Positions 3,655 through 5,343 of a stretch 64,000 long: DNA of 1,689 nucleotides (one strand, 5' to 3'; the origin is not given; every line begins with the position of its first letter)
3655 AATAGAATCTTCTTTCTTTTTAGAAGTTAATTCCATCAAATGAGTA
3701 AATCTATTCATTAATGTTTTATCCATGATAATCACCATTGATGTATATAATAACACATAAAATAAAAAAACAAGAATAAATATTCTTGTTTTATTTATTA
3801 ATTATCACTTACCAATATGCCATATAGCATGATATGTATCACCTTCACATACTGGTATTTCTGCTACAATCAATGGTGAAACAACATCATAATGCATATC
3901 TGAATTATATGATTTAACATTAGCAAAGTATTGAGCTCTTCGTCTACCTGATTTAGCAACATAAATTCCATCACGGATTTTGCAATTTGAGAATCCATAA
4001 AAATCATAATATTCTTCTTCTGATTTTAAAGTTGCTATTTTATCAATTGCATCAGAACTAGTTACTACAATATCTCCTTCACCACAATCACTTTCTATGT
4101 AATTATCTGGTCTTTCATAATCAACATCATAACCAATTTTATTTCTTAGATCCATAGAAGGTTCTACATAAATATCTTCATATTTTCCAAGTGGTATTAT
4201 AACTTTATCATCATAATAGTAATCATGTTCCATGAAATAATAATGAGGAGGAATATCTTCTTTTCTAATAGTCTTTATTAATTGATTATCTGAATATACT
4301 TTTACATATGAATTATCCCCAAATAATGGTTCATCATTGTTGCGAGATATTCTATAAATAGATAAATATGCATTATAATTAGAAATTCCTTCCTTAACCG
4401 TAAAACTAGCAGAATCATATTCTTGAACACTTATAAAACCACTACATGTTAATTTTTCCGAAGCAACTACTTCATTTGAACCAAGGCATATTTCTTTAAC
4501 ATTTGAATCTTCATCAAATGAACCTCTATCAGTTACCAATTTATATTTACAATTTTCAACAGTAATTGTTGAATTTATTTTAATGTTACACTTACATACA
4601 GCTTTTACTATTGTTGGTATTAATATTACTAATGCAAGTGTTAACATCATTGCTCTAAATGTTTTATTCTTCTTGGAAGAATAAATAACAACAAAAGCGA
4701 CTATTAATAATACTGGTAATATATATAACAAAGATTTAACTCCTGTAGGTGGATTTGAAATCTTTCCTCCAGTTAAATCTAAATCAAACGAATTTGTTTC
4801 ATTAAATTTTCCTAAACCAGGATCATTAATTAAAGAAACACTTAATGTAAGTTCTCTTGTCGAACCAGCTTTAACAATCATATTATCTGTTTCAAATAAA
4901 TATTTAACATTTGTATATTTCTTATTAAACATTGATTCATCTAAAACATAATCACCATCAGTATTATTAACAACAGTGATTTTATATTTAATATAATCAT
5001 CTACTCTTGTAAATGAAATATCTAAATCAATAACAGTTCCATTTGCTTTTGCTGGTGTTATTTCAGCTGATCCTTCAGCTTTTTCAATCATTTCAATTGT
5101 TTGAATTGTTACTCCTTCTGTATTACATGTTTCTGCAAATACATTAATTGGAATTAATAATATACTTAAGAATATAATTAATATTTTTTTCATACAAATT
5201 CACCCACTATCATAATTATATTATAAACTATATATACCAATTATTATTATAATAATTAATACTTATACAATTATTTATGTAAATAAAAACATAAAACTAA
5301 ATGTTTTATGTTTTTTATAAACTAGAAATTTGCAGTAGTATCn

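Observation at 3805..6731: Tandem paralogs with a complete sortase sorting signal in the middle of the protein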

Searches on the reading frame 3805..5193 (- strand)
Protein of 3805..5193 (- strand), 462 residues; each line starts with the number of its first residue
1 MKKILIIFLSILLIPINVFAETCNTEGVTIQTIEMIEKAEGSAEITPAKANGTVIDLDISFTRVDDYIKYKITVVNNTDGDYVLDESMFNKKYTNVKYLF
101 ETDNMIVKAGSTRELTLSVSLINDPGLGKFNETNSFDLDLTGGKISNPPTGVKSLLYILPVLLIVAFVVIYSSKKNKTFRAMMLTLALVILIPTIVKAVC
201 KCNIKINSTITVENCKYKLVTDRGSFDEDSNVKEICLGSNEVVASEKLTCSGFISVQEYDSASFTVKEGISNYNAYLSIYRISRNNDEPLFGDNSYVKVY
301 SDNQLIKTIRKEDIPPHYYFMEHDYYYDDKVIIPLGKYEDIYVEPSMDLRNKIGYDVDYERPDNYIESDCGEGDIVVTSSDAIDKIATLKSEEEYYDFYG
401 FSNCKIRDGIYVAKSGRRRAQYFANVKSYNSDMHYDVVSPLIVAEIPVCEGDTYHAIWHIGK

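Call 3: search_protein_families(library=pfam, proteins=[window:3805-5193:-], max_evalue=1)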
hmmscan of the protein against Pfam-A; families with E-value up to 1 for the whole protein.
window:3805-5193:- (462 aa): 2 families
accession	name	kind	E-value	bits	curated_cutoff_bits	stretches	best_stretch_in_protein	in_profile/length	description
PF11346.13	DUF3149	-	0.13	12.2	23.2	1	149-175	8-34/40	Protein of unknown function (DUF3149)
PF16927.11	HisKA_7TM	-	0.14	12.4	28.6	1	156-202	141-188/224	N-terminal 7TM region of histidine kinase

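Call 4: search_protein_families(library=ncbifam, proteins=[window:3805-5193:-], max_evalue=1)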
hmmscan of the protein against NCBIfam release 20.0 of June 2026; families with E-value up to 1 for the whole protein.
window:3805-5193:- (462 aa): 0 families

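Call 6: find_homologous_proteins(query=window:3805-5193:-)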
Query window:3805-5193:- (462 aa): 40 proteins with E <= 0.001 among 8000 candidates.
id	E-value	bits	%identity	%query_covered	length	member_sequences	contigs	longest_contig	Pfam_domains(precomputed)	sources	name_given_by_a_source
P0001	5.4e-283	956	100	93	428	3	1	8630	-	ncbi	-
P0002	2.2e-264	895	87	100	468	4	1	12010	-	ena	-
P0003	1.3e-145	504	56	100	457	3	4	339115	-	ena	-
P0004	2.2e-143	496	55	100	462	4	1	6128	-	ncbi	-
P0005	1.6e-137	477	50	99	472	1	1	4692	-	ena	-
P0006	4.8e-134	466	50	99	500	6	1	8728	-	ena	-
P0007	8.7e-134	465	50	99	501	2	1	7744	-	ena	-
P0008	5.1e-122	426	60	73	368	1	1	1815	-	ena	-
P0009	1.4e-118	415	46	96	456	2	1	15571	-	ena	-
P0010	2.4e-117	411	48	96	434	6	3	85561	-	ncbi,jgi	jgi:hypothetical protein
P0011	2.2e-107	378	44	99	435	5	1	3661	-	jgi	jgi:hypothetical protein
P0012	6.9e-107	376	43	95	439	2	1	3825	-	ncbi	-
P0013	7.5e-105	369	42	95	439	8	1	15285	-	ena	-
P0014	3.6e-95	337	42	100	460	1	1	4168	-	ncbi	-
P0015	1.9e-79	286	39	97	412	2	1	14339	-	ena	-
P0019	7.1e-19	86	34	45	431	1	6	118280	-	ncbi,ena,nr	ncbi:MAG: hypothetical protein IKQ29_00100 [Bacilli bacterium]|nr:hypothetical protein [Bacilli bact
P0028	1.5e-12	65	26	43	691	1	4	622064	PF03382.21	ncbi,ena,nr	ncbi:MAG: BspA family leucine-rich repeat surface protein [Bacilli bacterium]|nr:BspA family leucine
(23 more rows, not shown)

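Call 12: find_encoding_contigs(protein=P0003, flank=10000, max_places=3)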
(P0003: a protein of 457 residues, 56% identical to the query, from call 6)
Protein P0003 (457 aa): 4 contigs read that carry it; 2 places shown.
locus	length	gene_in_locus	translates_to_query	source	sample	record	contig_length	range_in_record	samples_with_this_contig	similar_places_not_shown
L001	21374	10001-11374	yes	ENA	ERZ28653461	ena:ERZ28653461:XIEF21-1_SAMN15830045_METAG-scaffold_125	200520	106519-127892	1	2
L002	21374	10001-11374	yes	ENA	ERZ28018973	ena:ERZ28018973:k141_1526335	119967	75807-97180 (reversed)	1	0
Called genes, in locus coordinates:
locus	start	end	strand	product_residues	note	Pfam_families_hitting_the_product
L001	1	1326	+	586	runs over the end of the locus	PF00664:ABC_membrane, PF00005:ABC_tran, PF02463:SMC_N (faint)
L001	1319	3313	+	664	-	PF00664:ABC_membrane, PF02463:SMC_N (faint), PF00005:ABC_tran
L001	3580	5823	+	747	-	PF03477:ATP-cone, PF13597:NRDD, PF01228:Gly_radical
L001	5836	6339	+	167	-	PF13353:Fer4_12, PF04055:Radical_SAM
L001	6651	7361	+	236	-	PF01966:HD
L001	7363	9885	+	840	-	PF00133:tRNA-synt_1, PF01406:tRNA-synt_1e (faint), PF09334:tRNA-synt_1g, PF13603:tRNA-synt_1_2 (weak), PF09334:tRNA-synt_1g, PF08264:Anticodon_1, PF10458:Val_tRNA-synt_C (weak)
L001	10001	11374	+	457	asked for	-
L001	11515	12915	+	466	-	-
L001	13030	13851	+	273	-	-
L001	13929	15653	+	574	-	PF00150:Cellulase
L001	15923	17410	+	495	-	PF01336:tRNA_anti-codon, PF00152:tRNA-synt_2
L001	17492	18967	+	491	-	PF13328:HD_4, PF01966:HD, PF04607:RelA_SpoT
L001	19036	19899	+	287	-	-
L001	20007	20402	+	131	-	PF00011:HSP20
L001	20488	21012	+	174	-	-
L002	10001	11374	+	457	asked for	-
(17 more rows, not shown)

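Call 24: find_related_loci(query=A1, collection=genome_contigs, flank=10000)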
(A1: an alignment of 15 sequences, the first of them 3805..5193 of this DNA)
Query A1 (462 aa) in genome_contigs; peptide patterns used: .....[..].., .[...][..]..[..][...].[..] (x = any residue, [..] = any of these).
66 stretches matched a pattern; 1 encode a relative of the query (tblastn E <= 1e-3); 1 distinct loci.
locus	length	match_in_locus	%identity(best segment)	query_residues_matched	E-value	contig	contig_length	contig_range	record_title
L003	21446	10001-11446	50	1-458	2e-141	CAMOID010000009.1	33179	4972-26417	MAG: uncultured Bacillales bacterium isolate SRR873601_bin.127_metaWRAP_v1.3_MAG genome assembly, contig: NODE_2988_leng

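Call 25: predict_structure(alignment_id=A1)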
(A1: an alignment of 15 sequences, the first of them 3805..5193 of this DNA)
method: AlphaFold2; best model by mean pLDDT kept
length: 462 residues; sequences in the alignment: 15
mean_pLDDT: 72.7   pTM: 0.54
mean pLDDT of the five models: 72.7, 72.6, 71.5, 71.3, 69.8
residues with pLDDT >= 90: 86; 70-90: 203; 50-70: 100; < 50: 73
segments of 3 or more residues with pLDDT < 50: 12-22, 141-157, 191-199, 256-261, 417-443
pLDDT, mean of each block of 10 residues (from residue 1): 53 42 61 89 83 84 86 82 63 79 78 88 67 66 42 45 63 60 58 44 73 79 86 85 88 58 53 84 76 94 93 92 87 87 91 86 82 86 91 81 88 62 34 33 63 86 43
secondary structure, 60 per line:
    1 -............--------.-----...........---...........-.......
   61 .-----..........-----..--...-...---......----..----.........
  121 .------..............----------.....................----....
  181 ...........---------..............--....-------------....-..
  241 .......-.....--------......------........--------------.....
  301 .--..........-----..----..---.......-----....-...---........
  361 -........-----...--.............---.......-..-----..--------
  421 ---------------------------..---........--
elements in order: H2-13 E28-38 E42-52 E54-61 E67-76 E90-92 E96-101 E112-121 E128-141 H152-172 H177-191 E201-214 E217-220 E234-237 E242-244 E249-253 H262-267 E274-281 E296-301 E304-310 E330-336 E342-345 E353-360 E365-369 E375-377 H380-392 E396-402 E453-460

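Call 32: list_cluster_members(proteins=[window:3805-5193:-, window:5343-6731:-, window:59281-60570:-, window:6851-9373:-, window:1066-2790:-, window:2869-3726:-, window:52804-53964:-])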
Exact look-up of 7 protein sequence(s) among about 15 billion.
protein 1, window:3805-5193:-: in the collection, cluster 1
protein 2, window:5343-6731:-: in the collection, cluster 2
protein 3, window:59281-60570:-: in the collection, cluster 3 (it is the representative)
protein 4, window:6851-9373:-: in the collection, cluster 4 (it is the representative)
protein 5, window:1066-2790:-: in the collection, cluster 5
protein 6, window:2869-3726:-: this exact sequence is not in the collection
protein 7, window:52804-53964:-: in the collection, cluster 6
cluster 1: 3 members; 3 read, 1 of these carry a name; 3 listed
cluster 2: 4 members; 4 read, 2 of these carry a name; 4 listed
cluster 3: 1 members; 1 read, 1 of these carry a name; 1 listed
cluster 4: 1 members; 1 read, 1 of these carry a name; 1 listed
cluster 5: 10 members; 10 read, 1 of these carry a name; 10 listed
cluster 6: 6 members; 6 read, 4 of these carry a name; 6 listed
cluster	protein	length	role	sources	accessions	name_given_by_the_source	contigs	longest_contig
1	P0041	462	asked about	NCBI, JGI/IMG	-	hypothetical protein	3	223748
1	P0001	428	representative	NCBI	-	-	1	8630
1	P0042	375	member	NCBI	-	-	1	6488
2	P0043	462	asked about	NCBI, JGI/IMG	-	hypothetical protein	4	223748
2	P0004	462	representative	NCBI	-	-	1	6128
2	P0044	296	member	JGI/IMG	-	hypothetical protein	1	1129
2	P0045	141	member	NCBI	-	-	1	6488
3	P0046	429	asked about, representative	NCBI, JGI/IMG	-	enolase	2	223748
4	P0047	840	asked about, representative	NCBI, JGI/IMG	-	valyl-tRNA synthetase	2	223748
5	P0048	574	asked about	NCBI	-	-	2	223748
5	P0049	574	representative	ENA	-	-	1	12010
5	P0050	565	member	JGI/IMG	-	hypothetical protein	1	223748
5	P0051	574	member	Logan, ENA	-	-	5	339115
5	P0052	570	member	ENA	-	-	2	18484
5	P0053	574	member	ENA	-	-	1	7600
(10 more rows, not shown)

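Call 33: fold_search(model_id=the predicted structure, library=pdb)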
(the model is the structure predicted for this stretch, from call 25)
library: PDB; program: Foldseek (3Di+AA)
matches with E <= 10: 775; with E <= 0.001: 1
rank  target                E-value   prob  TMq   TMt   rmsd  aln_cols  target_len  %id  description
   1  2bzd_C                5.9e-04  0.92  0.16  0.12  21.1       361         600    7  Galactose recognition by the carbohydrate-binding module of a bacterial sialidase. (released 2005-08-19)
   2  7u06_A                1.3e-03  0.33  0.14  0.07  32.0       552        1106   10  Structure of the yeast TRAPPII-Rab11/Ypt32 complex in the closed/open state (composite structure) (released 2022-04-27)
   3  2ber                  2.0e-03  0.87  0.16  0.13  20.8       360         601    7  Y370G Active Site Mutant of the Sialidase from Micromonospora viridifaciens in complex with beta-Neu5Ac (sialic acid). (released 2005-04-04)
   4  9i1y_A                2.1e-03  0.80  0.17  0.27  21.9       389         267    8  WxLIP from Enterococcus faecium (released 2026-01-28)
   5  9qj4_B                2.2e-03  0.66  0.13  0.17  17.0       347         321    9  Structure of the Complement classical and lectin pathway proconvertase, C4b2 (released 2025-12-24)
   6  7sqc_T1               2.2e-03  0.57  0.15  0.13  20.9       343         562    7  Ciliary C1 central pair apparatus isolated from Chlamydomonas reinhardtii (released 2022-04-13)
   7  9ijj_L                2.5e-03  0.84  0.16  0.28  19.0       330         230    7  In situ structure of the central apparatus in mouse sperm axoneme. (released 2025-06-04)
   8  7sqc_T0               2.6e-03  0.72  0.16  0.14  20.9       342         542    8  Ciliary C1 central pair apparatus isolated from Chlamydomonas reinhardtii (released 2022-04-13)
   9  7sqc_T2               3.1e-03  0.77  0.17  0.15  20.7       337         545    6  Ciliary C1 central pair apparatus isolated from Chlamydomonas reinhardtii (released 2022-04-13)
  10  9i1y_B                3.8e-03  0.80  0.17  0.27  21.5       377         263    9  WxLIP from Enterococcus faecium (released 2026-01-28)
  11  2vj0_A                5.4e-03  0.51  0.13  0.22  20.7       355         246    9  Crystal structure of the alpha-adaptin appendage domain, from the AP2 adaptor complex, in complex with an FXDNF peptid (released 2007-12-25)
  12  6tav_A                5.7e-03  0.82  0.17  0.07  17.3       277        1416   10  Crystal structure of endopeptidase-induced alpha2-macroglobulin (released 2021-05-12)
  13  7u05_A                7.1e-03  0.33  0.15  0.07  31.6       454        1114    9  Structure of the yeast TRAPPII-Rab11/Ypt32 complex in the closed/closed state (composite structure) (released 2022-04-27)
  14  7s62                  8.3e-03  0.87  0.18  0.07  16.5       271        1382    8  Locally refined protomer structure of native-form oocyte/egg Alpha-2-Macroglobulin (A2Moo) tetramer (released 2022-01-05)
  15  9i25_C                9.3e-03  0.63  0.16  0.27  22.0       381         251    8  WxLIP from Enterococcus faecium locus A bound to long WxL (released 2026-01-28)
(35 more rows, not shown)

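Call 34: find_encoding_contigs(protein=window:3805-5193:-, flank=1000, max_places=6)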
Protein window:3805-5193:- (462 aa): 2 contigs read that carry it; 2 places shown.
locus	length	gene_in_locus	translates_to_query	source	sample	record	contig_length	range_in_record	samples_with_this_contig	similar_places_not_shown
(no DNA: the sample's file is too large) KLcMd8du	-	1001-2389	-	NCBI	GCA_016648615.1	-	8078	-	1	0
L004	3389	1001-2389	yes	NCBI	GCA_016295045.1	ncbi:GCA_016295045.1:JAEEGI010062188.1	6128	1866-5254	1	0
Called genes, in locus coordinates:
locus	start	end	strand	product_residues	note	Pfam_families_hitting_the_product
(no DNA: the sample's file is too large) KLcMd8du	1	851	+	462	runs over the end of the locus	-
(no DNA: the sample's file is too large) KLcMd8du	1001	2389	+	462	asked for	-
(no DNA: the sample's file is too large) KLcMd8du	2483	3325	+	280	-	-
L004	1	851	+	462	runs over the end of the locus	-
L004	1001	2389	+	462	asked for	-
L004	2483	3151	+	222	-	-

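Call 37: find_encoding_contigs(protein=P0028, flank=10000, max_places=2)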
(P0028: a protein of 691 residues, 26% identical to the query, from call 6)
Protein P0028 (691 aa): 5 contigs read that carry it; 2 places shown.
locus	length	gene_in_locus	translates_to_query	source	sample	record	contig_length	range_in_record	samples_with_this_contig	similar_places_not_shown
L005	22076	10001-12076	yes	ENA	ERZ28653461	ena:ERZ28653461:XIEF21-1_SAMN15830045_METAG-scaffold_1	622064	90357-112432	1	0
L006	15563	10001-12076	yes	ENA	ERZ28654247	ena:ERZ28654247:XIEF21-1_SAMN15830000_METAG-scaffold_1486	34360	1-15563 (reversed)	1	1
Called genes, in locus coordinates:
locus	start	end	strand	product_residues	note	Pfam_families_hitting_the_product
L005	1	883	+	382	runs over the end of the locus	PF03382:DUF285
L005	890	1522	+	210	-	PF13240:Zn_Ribbon_1 (weak)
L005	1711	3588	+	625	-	PF03382:DUF285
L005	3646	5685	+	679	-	PF03382:DUF285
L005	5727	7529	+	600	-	PF03382:DUF285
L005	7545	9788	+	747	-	PF03382:DUF285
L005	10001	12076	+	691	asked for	PF03382:DUF285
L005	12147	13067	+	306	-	PF12850:Metallophos_2 (weak)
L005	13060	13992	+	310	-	-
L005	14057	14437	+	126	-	-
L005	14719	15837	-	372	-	PF00589:Phage_integrase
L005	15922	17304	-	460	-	PF01076:Mob_Pre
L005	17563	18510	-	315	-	PF13481:AAA_25, PF03796:DnaB_C (weak)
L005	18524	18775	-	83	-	-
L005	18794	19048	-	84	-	-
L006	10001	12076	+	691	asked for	PF03382:DUF285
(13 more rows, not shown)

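Call 38: find_encoding_contigs(protein=P0019, flank=10000, max_places=2)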
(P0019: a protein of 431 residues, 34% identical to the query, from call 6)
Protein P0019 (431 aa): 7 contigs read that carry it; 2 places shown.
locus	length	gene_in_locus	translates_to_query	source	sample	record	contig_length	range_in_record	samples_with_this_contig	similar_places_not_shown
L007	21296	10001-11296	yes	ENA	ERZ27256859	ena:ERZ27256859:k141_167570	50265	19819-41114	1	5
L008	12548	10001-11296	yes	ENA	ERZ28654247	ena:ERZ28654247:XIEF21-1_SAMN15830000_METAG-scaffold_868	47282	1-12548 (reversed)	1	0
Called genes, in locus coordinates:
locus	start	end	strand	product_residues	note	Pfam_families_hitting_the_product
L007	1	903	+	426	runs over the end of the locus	PF00675:Peptidase_M16, PF05193:Peptidase_M16_C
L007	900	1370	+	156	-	-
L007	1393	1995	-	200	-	PF00163:Ribosomal_S4, PF01479:S4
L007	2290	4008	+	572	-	PF06160:EzrA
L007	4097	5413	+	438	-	PF03952:Enolase_N, PF00113:Enolase_C, PF07476:MAAL_C (weak)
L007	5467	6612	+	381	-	PF00266:Aminotran_5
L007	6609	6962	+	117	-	PF00581:Rhodanese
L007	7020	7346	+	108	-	-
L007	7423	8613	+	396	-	PF22025:ThiI_fer, PF02926:THUMP, PF02568:ThiI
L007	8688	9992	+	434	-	-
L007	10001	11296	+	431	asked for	-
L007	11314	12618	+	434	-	-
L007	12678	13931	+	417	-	-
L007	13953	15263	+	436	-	-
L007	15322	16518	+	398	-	PF00871:Acetate_kinase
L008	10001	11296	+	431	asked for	-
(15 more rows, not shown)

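Call 57: search_protein_families(library=pfam, proteins=[L003:19535-20590:+, L003:9995-11467:+, L003:11505-12392:+, L003:12619-14379:+, L003:17796-18623:+, L003:20613-21176:+], max_evalue=0.01)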
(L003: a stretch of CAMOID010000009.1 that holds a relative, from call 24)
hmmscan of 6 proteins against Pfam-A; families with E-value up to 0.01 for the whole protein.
L003:19535-20590:+ (351 aa): 1 family
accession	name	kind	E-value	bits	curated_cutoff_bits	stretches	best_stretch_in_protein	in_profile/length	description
PF04203.18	Sortase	-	7.4e-06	26.2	26.6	1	159-328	1-121/125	Sortase domain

L003:9995-11467:+ (490 aa): 0 families

L003:11505-12392:+ (295 aa): 0 families

L003:12619-14379:+ (586 aa): 5 families
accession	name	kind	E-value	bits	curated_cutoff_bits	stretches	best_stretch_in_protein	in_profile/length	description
PF00005.33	ABC_tran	-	5.4e-32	111.7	25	1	362-511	1-137/137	ABC transporter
PF00664.28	ABC_membrane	-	3.1e-24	86.5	28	1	32-293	2-267/274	ABC transporter transmembrane region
PF02463.25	SMC_N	-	1.5e-08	34.8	40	1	366-554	19-212/220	RecF/RecN/SMC N terminal domain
PF13555.12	AAA_29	-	0.00068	19.8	27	1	366-400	16-50/61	P-loop containing region of AAA domain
PF09818.15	ABC_ATPase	-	0.0022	17.5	23.2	0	457-544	133-227/283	P-loop domain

L003:17796-18623:+ (275 aa): 0 families

L003:20613-21176:+ (187 aa): 0 families

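Call 60: search_protein_families(library=ncbifam, proteins=[L003:19535-20590:+], max_evalue=0.01)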
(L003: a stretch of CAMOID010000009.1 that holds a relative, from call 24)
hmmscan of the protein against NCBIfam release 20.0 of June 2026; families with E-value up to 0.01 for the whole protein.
L003:19535-20590:+ (351 aa): 2 families
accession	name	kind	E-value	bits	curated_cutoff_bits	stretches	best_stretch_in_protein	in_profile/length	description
TIGR03064.1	sortase_srtB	equivalog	7e-42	143.4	153.75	1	144-327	61-235/235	class B sortase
NF040525.1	SrtB_LPKTxSAVK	exception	8.7e-18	64.2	200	1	135-332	45-239/261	class B sortase, LPKTxAVK-specific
